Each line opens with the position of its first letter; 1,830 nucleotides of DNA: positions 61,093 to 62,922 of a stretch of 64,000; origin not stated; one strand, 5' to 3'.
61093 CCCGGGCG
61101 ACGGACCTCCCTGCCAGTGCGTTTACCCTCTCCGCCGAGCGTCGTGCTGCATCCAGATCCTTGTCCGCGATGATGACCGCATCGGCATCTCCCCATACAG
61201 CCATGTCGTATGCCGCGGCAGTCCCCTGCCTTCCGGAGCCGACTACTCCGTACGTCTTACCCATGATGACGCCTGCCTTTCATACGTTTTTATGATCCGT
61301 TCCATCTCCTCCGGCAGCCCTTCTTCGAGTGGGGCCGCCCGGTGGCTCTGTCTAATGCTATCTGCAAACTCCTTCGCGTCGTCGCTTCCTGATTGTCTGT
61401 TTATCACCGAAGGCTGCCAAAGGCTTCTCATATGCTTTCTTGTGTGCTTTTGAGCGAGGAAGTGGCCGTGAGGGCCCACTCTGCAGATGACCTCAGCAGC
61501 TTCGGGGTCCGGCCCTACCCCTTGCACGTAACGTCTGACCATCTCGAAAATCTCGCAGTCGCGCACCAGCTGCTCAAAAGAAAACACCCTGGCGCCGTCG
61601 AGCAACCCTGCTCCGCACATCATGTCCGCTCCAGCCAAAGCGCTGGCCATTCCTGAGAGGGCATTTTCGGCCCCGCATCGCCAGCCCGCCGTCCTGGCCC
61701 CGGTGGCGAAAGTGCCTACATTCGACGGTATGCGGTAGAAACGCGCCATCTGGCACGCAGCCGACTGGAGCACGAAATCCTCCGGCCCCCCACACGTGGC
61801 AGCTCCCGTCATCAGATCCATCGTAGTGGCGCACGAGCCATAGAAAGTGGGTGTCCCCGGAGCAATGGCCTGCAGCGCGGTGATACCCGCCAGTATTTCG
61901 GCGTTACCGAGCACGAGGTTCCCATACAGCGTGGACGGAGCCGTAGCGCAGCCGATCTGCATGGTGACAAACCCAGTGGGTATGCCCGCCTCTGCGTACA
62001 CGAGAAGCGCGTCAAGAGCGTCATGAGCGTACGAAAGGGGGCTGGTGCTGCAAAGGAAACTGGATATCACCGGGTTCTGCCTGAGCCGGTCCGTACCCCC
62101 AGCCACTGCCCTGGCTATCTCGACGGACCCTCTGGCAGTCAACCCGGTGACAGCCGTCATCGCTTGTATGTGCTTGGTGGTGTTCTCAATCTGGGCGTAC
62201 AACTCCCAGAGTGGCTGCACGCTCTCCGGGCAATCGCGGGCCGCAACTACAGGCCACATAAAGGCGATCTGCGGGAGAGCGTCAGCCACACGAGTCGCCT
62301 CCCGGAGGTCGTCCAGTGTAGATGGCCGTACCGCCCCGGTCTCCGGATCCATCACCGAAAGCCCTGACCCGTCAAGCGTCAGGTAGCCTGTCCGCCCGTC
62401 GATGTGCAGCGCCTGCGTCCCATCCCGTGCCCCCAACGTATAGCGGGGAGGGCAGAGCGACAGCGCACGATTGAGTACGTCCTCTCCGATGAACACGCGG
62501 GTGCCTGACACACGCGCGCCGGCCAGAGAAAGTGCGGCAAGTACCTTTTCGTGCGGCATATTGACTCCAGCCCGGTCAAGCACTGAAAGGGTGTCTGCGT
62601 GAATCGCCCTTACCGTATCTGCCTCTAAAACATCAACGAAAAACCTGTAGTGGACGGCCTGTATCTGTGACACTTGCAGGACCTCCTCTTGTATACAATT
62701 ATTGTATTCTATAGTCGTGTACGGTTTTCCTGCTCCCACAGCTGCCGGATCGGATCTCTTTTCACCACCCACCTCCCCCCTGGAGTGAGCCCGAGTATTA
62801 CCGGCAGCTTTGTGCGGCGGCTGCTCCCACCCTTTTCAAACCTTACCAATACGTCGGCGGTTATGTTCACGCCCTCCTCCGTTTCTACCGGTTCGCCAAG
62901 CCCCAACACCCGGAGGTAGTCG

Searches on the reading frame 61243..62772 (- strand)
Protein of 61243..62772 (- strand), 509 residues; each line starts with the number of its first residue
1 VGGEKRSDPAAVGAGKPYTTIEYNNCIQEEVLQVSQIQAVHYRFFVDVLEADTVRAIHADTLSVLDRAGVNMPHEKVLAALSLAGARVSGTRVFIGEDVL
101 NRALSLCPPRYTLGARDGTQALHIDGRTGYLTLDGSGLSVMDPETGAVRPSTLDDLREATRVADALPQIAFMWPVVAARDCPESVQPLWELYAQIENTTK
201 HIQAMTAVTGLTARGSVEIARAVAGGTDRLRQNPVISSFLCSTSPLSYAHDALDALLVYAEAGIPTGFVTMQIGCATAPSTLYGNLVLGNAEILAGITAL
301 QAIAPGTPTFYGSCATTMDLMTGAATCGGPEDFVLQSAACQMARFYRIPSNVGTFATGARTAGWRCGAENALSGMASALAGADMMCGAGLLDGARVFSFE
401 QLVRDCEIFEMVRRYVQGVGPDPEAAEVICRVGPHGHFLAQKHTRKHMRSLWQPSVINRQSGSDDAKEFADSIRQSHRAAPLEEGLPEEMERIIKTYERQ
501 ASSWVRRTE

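Call 52: search_protein_families(library=pfam, proteins=[window:61243-62772:-], max_evalue=0.00001)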
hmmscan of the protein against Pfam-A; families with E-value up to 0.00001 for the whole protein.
window:61243-62772:- (509 aa): 1 family
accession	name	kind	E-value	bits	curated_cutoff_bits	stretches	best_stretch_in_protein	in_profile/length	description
PF06253.16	MTTB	-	5.2e-79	266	25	1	44-462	29-449/500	Trimethylamine methyltransferase (MTTB)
